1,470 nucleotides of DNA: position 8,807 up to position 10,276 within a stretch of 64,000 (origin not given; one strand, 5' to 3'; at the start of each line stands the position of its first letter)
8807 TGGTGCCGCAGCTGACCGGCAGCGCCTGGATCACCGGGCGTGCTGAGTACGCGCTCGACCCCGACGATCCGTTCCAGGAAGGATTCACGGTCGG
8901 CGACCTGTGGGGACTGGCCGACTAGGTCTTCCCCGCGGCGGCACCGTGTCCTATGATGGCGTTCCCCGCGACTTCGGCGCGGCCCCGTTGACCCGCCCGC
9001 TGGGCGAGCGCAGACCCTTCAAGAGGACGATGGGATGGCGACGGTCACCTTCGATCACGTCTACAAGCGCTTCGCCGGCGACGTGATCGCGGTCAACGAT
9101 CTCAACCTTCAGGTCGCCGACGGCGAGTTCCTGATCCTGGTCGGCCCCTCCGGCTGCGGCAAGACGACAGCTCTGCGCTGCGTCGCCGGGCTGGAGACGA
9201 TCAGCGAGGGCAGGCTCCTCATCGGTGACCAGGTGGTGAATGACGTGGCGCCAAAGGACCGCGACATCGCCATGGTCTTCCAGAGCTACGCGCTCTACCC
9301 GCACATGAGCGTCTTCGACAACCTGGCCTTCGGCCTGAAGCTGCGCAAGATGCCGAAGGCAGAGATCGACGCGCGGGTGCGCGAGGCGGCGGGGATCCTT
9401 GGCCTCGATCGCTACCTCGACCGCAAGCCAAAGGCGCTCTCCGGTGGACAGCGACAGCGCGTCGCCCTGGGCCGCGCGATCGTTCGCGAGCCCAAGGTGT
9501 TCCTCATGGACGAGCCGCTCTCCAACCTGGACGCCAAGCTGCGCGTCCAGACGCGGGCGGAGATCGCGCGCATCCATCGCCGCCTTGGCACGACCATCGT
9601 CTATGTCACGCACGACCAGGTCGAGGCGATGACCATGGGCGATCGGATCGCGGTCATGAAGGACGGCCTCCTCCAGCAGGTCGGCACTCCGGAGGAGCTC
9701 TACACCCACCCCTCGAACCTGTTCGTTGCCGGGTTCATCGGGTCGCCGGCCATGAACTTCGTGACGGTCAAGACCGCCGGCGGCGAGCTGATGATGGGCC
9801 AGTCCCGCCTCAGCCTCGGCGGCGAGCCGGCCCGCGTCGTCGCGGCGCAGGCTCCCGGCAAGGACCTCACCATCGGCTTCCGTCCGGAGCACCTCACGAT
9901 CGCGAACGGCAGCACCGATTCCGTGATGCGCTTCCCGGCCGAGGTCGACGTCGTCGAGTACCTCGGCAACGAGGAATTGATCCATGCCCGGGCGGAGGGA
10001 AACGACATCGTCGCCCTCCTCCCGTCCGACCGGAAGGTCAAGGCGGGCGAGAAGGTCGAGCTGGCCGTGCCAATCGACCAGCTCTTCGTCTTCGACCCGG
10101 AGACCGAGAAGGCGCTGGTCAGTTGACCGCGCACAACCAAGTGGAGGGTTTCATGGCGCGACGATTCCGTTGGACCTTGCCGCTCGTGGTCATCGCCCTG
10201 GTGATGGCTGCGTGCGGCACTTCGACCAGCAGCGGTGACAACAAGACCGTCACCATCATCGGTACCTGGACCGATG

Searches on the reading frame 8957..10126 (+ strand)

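Call 26: search_protein_families(library=pfam, proteins=[window:8957-10126:+], max_evalue=0.001)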
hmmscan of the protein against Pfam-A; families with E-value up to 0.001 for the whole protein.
window:8957-10126:+ (389 aa): 6 families
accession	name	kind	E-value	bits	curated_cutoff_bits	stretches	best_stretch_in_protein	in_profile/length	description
PF00005.33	ABC_tran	-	5.2e-31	108.5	25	1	46-188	1-136/137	ABC transporter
PF17912.7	OB_MalK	-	2.8e-11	44.5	27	1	262-313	1-53/53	MalK OB fold domain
PF08402.16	TOBE_2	-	3.4e-11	43.5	21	1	308-379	3-76/76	TOBE domain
PF03459.23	TOBE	-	0.00023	21.7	22.3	1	325-370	6-56/64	TOBE domain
PF13304.12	AAA_21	-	0.00033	21.2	27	0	59-80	2-23/304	AAA domain, putative AbiEii toxin, Type IV TA system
PF03215.21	Rad17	-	0.00092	19.6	23.8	0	52-90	41-79/186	Rad17 P-loop domain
